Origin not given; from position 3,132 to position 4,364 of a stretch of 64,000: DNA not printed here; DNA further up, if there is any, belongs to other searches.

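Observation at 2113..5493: Low-GC three-gene island (PD-(D/E)xK nuclease-like / sce7725-Beta-like / Zn-ribbon-RES) between clpB and a DEAD-box helicase: candidate uncharacterised defence or abortive-infection module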

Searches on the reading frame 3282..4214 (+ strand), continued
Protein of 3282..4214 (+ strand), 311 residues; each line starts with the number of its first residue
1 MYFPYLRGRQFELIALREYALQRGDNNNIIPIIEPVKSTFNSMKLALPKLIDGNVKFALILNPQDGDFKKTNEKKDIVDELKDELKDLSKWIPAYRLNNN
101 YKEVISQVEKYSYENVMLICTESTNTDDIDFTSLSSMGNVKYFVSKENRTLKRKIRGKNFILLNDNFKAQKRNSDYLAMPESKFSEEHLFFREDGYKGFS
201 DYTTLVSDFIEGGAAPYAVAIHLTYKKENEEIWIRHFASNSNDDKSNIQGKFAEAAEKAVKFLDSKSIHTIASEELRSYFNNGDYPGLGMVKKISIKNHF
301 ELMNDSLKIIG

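Call 54: search_dna_similar(query=window:3282-4214:+, collection=plasmids, mode=protein, max_evalue=0.001, max_rows=30, rows=spread)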
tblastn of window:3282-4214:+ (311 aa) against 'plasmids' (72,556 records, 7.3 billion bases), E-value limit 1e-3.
Records with a match: 15; places in all: 15; records where one place covers at least 80% of the query: 14.
Best place of each record, by identity: <60% 15.
By first word of the organism name: Shinella 4; Ralstonia 3; Rhizobium 2; Moraxella 2; Enterococcus 1; arsenite-oxidising 1; Pseudorhizobium 1; Arthrobacter 1.
By predicted mobility (MOB-suite, as given by PLSDB): non-mobilizable 5; conjugative 5; mobilizable 5.
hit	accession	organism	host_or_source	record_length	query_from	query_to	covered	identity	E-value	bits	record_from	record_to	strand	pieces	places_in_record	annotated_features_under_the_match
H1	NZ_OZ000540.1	Shinella sp. WSC3-e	-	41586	1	305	98%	33.4%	8e-35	140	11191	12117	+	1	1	sce7725 family protein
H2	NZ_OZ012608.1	Shinella sp. WSD5-1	-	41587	1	305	98%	33.4%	8e-35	140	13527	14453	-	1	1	sce7725 family protein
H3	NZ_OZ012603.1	Shinella sp. WSD5-1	-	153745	1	305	98%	33.4%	8e-35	140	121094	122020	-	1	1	sce7725 family protein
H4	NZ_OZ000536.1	Shinella sp. WSC3-e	-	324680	1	305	98%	33.4%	8e-35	140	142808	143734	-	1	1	sce7725 family protein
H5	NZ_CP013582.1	Rhizobium phaseoli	Phaseolus vulgaris,Whole ...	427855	1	307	99%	31.9%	1e-30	129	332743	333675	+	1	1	sce7725 family protein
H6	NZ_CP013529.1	Rhizobium phaseoli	Phaseolus vulgaris,Whole ...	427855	1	307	99%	31.9%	1e-30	129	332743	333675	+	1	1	sce7725 family protein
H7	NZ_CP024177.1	Moraxella osloensis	Homo sapiens,single cell,skin swab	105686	1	307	99%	31.7%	3e-27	118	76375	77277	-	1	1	sce7725 family protein | sce7726 family protein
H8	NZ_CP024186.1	Moraxella osloensis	single cell,skin swab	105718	1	307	99%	31.7%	3e-27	118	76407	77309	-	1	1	sce7725 family protein | sce7726 family protein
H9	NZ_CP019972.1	Enterococcus faecium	Homo sapiens,rectal swab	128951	1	307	99%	31.6%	1e-28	123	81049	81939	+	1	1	sce7725 family protein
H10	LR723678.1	arsenite-oxidising bacterium NT-25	moist arsenopyrite (FeAsS)-containing ...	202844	1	307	99%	31.2%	1e-29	125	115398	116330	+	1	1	ATP-binding protein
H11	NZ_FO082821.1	Pseudorhizobium banfieldiae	-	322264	1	307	99%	31.2%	1e-29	125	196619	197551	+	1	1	sce7725 family protein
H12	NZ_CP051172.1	Ralstonia pseudosolanacearum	Whole organism,potato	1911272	1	303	97%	31.4%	2e-31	130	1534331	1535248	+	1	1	none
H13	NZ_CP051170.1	Ralstonia pseudosolanacearum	Whole organism,potato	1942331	1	303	97%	31.4%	2e-31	130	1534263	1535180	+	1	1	none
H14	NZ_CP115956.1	Ralstonia pseudosolanacearum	Solanum tuberosum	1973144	1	303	97%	31.1%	7e-31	129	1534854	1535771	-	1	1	none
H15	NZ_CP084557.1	Arthrobacter sp. FW306-05-C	isolate,terrestrial sediment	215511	1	73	23%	42.5%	8e-10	67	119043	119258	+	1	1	sce7725 family protein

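Call 55: get_annotated_region(hit=H1, flank=4000)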
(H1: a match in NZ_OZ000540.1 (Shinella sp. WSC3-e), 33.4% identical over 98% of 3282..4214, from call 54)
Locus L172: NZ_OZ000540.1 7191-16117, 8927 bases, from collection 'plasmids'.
description: Shinella sp. WSC3-e isolate ena-SAMPLE-TAB-28-07-2022-10:23:51:176-5823 plasmid pjSHIWSC3, complete sequence
organism: Shinella sp. WSC3-e (NCBI taxid 3113208)
taxonomy: Bacteria; Pseudomonadota; Alphaproteobacteria; Hyphomicrobiales; Rhizobiaceae; Shinella; Shinella sp. WSC3-e
host: -; source: -; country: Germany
typing (MOB-suite, as given by PLSDB): non-mobilizable
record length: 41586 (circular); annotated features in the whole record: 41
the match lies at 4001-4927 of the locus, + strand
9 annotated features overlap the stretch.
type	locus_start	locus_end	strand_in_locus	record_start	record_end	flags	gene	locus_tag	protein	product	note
CDS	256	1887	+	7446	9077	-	-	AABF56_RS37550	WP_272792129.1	hypothetical protein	-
CDS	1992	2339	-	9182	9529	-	-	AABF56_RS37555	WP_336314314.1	DUF6527 family protein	-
CDS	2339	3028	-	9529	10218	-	-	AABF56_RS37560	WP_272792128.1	hypothetical protein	-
CDS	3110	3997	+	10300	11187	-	-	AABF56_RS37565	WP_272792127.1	sce7726 family protein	-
CDS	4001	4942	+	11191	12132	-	-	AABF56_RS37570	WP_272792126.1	sce7725 family protein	-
CDS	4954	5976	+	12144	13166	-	-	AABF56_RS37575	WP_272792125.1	RES family NAD+ phosphorylase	-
CDS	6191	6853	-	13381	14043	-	-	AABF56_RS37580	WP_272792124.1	SMC-Scp complex subunit ScpB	-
CDS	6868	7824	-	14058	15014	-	-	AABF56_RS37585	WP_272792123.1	DUF1403 family protein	-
CDS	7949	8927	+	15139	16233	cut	-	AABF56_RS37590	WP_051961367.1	tyrosine-type recombinase/integrase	GO:0015074 - DNA integration [Evidence IEA]; GO:0006310 - DNA recombination [Evidence IEA]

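Call 56: get_annotated_region(hit=H5, flank=4000)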
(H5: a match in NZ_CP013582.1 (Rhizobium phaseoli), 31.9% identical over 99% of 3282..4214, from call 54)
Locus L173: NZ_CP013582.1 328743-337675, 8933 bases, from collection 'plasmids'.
description: Rhizobium phaseoli strain N261 plasmid pRphaN261b, complete sequence
organism: Rhizobium phaseoli (NCBI taxid 396)
taxonomy: Bacteria; Pseudomonadota; Alphaproteobacteria; Hyphomicrobiales; Rhizobiaceae; Rhizobium; Rhizobium phaseoli
host: -; source: Phaseolus vulgaris,Whole organism,Legume-root nodule,legume-root nodule; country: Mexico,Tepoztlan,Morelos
typing (MOB-suite, as given by PLSDB): non-mobilizable
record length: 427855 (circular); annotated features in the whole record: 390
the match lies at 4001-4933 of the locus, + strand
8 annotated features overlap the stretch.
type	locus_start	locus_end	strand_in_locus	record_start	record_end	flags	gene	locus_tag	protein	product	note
CDS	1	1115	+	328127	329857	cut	-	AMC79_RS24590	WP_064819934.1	hypothetical protein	-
CDS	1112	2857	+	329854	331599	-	-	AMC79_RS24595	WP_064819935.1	hypothetical protein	-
CDS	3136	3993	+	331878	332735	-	-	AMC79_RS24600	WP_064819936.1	sce7726 family protein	-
CDS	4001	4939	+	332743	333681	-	-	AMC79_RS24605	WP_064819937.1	sce7725 family protein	-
CDS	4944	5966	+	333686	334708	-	-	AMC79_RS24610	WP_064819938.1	RES family NAD+ phosphorylase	-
CDS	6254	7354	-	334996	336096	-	-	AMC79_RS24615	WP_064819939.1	D-TA family PLP-dependent enzyme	-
CDS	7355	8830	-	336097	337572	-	-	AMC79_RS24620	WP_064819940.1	M81 family metallopeptidase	-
CDS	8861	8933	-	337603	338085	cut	-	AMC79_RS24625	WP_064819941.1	hypothetical protein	-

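Call 57: get_annotated_region(hit=H7, flank=4000)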
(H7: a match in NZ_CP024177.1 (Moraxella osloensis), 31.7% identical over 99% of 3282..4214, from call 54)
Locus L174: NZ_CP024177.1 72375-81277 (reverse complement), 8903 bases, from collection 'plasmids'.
description: Moraxella osloensis strain YHS plasmid pYHS1, complete sequence
organism: Moraxella osloensis (NCBI taxid 34062)
taxonomy: Bacteria; Pseudomonadota; Gammaproteobacteria; Moraxellales; Moraxellaceae; Moraxella; Moraxella osloensis
host: -; source: Homo sapiens,single cell,skin swab; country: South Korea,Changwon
typing (MOB-suite, as given by PLSDB): mobilizable; relaxase MOBP,MOBP
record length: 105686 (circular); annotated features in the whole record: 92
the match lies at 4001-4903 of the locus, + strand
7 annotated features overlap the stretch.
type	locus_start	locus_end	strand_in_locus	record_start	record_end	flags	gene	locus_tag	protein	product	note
CDS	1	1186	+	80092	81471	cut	-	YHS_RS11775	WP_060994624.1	solute carrier family 23 protein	GO:0055085 - transmembrane transport [Evidence IEA]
CDS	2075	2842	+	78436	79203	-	-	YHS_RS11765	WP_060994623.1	SDR family NAD(P)-dependent oxidoreductase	-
CDS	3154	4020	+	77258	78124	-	-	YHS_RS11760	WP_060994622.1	sce7726 family protein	-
CDS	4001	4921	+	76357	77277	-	-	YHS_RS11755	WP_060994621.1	sce7725 family protein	-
CDS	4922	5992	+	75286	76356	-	-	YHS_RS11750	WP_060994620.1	RES family NAD+ phosphorylase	-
CDS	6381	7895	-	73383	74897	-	-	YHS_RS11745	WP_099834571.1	DUF389 domain-containing protein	-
CDS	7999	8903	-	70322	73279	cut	-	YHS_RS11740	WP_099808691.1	Tn3 family transposase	-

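Call 58: get_annotated_region(hit=H9, flank=4000)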
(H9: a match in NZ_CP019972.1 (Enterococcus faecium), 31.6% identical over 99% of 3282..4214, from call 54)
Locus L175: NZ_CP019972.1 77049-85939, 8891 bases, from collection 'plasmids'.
description: Enterococcus faecium isolate 2014-VREF-114 plasmid p114-2
organism: Enterococcus faecium (NCBI taxid 1352)
taxonomy: Bacteria; Bacillota; Bacilli; Lactobacillales; Enterococcaceae; Enterococcus; Enterococcus faecium
host: -; source: Homo sapiens,rectal swab; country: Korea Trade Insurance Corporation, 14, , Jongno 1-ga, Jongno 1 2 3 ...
typing (MOB-suite, as given by PLSDB): conjugative; replicon rep_cluster_150; relaxase MOBP; mating-pair formation MPF_T
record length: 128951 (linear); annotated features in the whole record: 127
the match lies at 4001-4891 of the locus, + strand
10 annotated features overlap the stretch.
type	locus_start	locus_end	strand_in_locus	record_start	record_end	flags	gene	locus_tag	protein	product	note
CDS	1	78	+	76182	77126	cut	-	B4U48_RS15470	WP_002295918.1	dihydroorotate oxidase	GO:0006221 - pyrimidine nucleotide biosynthetic process [Evidence IEA]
CDS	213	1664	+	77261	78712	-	-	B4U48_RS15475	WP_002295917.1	amidase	-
CDS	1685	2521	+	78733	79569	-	-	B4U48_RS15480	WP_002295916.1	transporter substrate-binding domain-containing protein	-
CDS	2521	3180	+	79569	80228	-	-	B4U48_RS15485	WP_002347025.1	amino acid ABC transporter permease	GO:0006865 - amino acid transport [Evidence IEA]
CDS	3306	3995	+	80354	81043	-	-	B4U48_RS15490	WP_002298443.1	hypothetical protein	-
CDS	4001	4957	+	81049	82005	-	-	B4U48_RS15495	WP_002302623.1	sce7725 family protein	-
CDS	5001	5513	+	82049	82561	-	-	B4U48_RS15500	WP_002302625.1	GNAT family N-acetyltransferase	-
CDS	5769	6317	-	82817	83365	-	-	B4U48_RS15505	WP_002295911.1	AAA family ATPase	-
CDS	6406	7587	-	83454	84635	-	-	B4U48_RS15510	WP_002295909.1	nucleoside transporter C-terminal domain-containing protein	-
CDS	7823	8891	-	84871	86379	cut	-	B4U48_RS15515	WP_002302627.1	DUF1846 domain-containing protein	-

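Call 59: get_annotated_region(hit=H12, flank=4000)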
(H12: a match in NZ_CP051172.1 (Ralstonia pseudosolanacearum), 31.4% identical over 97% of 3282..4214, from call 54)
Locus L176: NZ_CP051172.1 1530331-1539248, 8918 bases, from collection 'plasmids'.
description: Ralstonia pseudosolanacearum strain RUN2279 plasmid pUW773mp
organism: Ralstonia pseudosolanacearum (NCBI taxid 1310165)
taxonomy: Bacteria; Pseudomonadota; Betaproteobacteria; Burkholderiales; Burkholderiaceae; Ralstonia; Ralstonia pseudosolanacearum
host: -; source: Whole organism,potato; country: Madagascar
typing (MOB-suite, as given by PLSDB): mobilizable; relaxase MOBP
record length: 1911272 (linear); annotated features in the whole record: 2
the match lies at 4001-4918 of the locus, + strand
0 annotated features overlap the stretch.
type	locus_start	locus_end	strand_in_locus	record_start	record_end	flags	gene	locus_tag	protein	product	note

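Call 67: search_protein_families(library=pfam, proteins=[L175:3306-3992:+, L175:5001-5510:+, L172:4954-5973:+, L174:4922-5989:+], max_evalue=0.01)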
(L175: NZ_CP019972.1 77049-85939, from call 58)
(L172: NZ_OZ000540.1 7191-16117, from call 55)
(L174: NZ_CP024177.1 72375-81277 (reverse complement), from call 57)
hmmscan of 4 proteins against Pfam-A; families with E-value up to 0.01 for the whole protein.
L175:3306-3992:+ (229 aa): 0 families

L175:5001-5510:+ (170 aa): 1 family
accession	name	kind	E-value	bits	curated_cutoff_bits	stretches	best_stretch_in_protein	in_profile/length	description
PF00583.31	Acetyltransf_1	-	3e-07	31.2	20.7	1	37-142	16-111/116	Acetyltransferase (GNAT) family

L172:4954-5973:+ (340 aa): 1 family
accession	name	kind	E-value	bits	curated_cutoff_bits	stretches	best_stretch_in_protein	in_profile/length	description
PF08808.17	RES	-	2.6e-19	70.2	23.2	1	180-318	18-141/157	RES domain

L174:4922-5989:+ (356 aa): 2 families
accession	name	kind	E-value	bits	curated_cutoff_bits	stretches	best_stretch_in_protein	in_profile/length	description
PF08808.17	RES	-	8.3e-15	55.6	23.2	1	185-328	15-143/157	RES domain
PF18870.6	HEPN_RES_NTD1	-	9.8e-05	23.1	27.4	0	26-128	5-124/131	HEPN/RES N-terminal domain 1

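Call 72: search_solved_structures(query=A4, max_evalue=1)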
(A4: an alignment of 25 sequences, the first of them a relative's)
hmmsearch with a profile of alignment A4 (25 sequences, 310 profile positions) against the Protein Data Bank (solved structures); distinct sequences matched with E-value up to 1: 2.
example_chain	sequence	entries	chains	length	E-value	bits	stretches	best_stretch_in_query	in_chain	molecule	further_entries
4j29_A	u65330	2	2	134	0.24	14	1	55-157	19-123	Engineered Protein OR258 | DE NOVO DESIGNED PROTEIN OR258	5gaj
3o6c_A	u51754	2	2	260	0.31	13.7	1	41-97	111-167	Pyridoxine 5'-phosphate synthase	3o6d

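Call 76: find_encoding_contigs(protein=P0069, flank=8000, max_places=3)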
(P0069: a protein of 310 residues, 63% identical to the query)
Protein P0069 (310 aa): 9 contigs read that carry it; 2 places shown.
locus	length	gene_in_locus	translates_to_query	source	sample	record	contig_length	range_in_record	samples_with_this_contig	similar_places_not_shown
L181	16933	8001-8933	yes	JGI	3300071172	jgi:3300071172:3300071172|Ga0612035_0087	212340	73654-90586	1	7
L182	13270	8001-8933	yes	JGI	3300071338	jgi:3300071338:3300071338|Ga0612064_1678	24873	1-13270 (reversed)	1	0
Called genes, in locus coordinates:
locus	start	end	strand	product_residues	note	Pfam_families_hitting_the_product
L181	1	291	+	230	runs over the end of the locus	-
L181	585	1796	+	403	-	PF14319:Zn_Tnp_IS91, PF04986:Y2_Tnp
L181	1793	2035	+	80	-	-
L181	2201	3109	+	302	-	PF13308:YARHG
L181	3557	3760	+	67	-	-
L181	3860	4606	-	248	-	PF01695:IstB_IS21, PF20720:nSTAND3 (weak)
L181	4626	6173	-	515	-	PF22483:Mu-transpos_C_2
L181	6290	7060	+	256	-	PF11185:DUF2971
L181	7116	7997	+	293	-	PF26915:Phage_P4_cII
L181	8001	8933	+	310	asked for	-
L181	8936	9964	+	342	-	PF08808:RES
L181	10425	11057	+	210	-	-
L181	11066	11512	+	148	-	PF09413:DUF2007 (weak)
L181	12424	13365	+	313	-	-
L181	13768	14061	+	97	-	-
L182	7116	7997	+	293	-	PF26915:Phage_P4_cII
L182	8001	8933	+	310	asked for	-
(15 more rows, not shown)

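Call 77: find_encoding_contigs(protein=P0042, flank=8000, max_places=3)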
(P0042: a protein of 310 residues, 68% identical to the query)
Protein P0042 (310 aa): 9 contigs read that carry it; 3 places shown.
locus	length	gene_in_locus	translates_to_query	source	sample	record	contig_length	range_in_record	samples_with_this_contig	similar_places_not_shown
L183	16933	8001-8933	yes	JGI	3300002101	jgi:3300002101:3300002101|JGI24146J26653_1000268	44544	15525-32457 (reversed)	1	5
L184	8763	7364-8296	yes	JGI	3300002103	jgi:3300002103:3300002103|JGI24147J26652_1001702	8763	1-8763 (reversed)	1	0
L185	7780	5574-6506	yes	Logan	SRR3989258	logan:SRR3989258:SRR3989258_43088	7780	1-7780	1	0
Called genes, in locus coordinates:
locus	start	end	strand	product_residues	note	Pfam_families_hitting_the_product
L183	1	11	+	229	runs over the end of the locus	-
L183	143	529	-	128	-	PF12680:SnoaL_2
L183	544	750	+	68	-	-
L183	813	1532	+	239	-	-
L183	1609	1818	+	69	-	PF07505:DUF5131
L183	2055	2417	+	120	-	-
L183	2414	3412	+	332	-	PF15731:MqsA_antitoxin, PF13274:SocA_Panacea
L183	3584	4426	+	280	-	PF05014:Nuc_deoxyrib_tr (weak)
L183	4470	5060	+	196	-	-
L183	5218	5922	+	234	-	PF03372:Exo_endo_phos, PF14529:Exo_endo_phos_2 (weak)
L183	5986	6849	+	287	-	PF14267:DUF4357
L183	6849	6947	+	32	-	-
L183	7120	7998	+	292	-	PF26915:Phage_P4_cII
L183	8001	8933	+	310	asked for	-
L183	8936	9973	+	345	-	PF18870:HEPN_RES_NTD1 (faint), PF08808:RES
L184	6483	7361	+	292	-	PF26915:Phage_P4_cII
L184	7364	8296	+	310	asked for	-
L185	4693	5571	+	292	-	PF26915:Phage_P4_cII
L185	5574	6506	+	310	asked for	-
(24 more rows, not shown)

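Call 78: find_encoding_contigs(protein=P0019, flank=8000, max_places=2)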
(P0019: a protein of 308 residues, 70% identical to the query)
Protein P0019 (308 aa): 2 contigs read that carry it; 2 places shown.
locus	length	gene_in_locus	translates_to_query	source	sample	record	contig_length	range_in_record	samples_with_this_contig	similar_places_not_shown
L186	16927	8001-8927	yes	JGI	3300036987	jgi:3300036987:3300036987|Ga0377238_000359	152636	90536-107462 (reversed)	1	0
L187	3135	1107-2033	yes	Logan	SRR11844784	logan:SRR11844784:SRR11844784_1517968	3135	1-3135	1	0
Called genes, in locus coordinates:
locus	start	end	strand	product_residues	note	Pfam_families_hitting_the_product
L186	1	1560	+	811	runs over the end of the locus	PF13620:CarboxypepD_reg, PF13715:CarbopepD_reg_2, PF07715:Plug, PF00593:TonB_dep_Rec_b-barrel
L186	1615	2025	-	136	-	PF07883:Cupin_2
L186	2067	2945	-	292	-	PF01177:Asp_Glu_race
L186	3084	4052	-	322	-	PF01551:Peptidase_M23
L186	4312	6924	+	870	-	PF01411:tRNA-synt_2c, PF07973:tRNA_SAD, PF02272:DHHA1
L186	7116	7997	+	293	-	PF26915:Phage_P4_cII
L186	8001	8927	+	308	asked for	-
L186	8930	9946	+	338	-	PF08808:RES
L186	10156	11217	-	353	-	PF04389:Peptidase_M28 (weak), PF01546:Peptidase_M20, PF07687:M20_dimer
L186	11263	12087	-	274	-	PF01738:DLH, PF02230:Abhydrolase_2 (faint), PF20434:BD-FAE, PF07859:Abhydrolase_3, PF00326:Peptidase_S9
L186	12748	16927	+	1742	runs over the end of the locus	PF28492:Beta_helix_4 (faint), PF13229:Beta_helix, PF00404:Dockerin_1 (weak), PF18962:Por_Secre_tail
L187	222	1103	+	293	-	PF26915:Phage_P4_cII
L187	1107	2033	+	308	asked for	-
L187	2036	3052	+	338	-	PF08808:RES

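Call 101: search_protein_families(library=padloc, proteins=[L175:3306-3992:+, L175:4001-4954:+, L175:5001-5510:+, L052:2767-4410:+], max_evalue=0.01)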
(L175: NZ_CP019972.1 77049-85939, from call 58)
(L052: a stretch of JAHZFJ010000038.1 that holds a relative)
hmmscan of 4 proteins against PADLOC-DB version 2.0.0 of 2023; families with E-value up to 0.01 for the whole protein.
L175:3306-3992:+ (229 aa): 0 families

L175:4001-4954:+ (318 aa): 0 families

L175:5001-5510:+ (170 aa): 0 families

L052:2767-4410:+ (548 aa): 0 families

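Call 102: search_protein_families(library=ncbifam, proteins=[L175:3306-3992:+, L175:5001-5510:+, L075:5139-5996:+, L075:5986-6921:+], max_evalue=0.01)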
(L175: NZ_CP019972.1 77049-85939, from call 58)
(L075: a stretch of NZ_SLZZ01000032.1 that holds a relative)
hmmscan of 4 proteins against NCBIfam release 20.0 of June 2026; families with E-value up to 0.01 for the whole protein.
L175:3306-3992:+ (229 aa): 0 families

L175:5001-5510:+ (170 aa): 3 families
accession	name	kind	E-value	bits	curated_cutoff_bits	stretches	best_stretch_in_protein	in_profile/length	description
TIGR02406.1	ectoine_EctA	equivalog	0.00019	21.5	120.6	1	47-136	23-112/157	diaminobutyrate acetyltransferase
NF040503.1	resist_ArsN1a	equivalog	0.0017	18.1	170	1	92-153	78-139/159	arsinothricin resistance N-acetyltransferase ArsN1 family A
NF000358.1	sat2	exception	0.0023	17.8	360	1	90-156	83-149/174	streptothricin N-acetyltransferase Sat2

L075:5139-5996:+ (286 aa): 1 family
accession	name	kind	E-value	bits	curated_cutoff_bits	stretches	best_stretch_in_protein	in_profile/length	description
NF033832.1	sce7726_fam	subfamily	5e-58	196.1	70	1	62-244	1-183/184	sce7726 family protein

L075:5986-6921:+ (312 aa): 1 family
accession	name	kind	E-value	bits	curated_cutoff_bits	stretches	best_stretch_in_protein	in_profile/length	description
NF033831.1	sce7725_fam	subfamily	7.2e-104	347.8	60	1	7-309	1-312/312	sce7725 family protein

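Call 105: search_dna_similar(query=window:3282-4214:+, collection=phages, mode=protein, max_evalue=0.001, max_rows=20)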
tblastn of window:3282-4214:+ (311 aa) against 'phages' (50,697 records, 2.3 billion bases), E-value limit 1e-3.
Records with a match: 3; places in all: 3; records where one place covers at least 80% of the query: 3.
Best place of each record, by identity: <60% 3.
By first word of the organism name: Bacteriophage 1; Salmonella 1; Listeria 1.
By host as written in the record: - 1; Homo sapiens 1; Listeria monocytogenes 1.
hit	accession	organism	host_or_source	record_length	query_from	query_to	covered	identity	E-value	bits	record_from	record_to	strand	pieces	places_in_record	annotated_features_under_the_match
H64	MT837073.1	Bacteriophage sp.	human fecal samples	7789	1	304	98%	44.7%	7e-70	240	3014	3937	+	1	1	record has no annotation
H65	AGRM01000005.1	Salmonella enterica subsp. houtenae str. ATCC BAA-1581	Homo sapiens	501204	1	305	98%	31.5%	2e-32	132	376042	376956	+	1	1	hypothetical protein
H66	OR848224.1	Listeria phage LM 4-14-1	Listeria monocytogenes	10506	1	307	99%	31.3%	3e-28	120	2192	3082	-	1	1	record has no annotation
